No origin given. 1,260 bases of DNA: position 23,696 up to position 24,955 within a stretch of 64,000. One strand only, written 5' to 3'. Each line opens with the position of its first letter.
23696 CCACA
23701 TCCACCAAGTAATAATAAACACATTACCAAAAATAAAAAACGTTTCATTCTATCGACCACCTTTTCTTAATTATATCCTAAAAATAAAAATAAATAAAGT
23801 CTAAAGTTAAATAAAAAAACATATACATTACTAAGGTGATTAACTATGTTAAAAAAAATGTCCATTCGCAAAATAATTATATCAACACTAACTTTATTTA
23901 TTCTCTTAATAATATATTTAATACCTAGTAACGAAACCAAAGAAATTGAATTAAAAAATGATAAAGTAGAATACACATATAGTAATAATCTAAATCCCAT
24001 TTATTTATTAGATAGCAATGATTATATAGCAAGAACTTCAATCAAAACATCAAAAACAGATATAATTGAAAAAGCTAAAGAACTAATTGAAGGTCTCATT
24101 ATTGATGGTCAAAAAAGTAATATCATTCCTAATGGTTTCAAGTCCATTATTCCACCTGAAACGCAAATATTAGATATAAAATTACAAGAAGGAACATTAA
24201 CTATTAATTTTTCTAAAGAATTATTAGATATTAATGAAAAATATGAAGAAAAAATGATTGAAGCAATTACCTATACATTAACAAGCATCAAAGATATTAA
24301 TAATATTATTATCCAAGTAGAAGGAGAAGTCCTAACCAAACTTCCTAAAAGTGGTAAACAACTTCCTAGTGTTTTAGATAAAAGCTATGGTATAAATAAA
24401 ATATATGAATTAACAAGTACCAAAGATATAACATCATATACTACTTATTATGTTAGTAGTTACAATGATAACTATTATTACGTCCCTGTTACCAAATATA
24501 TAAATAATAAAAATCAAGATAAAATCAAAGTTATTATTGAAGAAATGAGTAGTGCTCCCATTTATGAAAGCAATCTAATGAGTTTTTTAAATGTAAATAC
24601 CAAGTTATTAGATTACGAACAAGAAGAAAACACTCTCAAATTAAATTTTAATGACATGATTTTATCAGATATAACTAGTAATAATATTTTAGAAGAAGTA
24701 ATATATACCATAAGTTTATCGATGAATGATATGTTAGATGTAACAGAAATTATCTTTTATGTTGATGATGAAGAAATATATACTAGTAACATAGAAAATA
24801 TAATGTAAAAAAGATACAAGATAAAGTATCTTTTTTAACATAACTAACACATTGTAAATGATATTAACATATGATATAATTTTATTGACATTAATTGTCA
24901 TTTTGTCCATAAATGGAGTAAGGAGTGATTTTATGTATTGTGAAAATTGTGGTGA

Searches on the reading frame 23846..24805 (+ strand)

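Call 89: search_protein_families(library=pfam, proteins=[window:23846-24805:+], max_evalue=0.00001)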
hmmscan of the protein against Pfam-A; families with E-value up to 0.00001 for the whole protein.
window:23846-24805:+ (320 aa): 1 family
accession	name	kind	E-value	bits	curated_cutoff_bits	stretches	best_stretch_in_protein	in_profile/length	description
PF10646.14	Germane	-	8.1e-29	101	23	2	52-163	2-116/117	Sporulation and spore germination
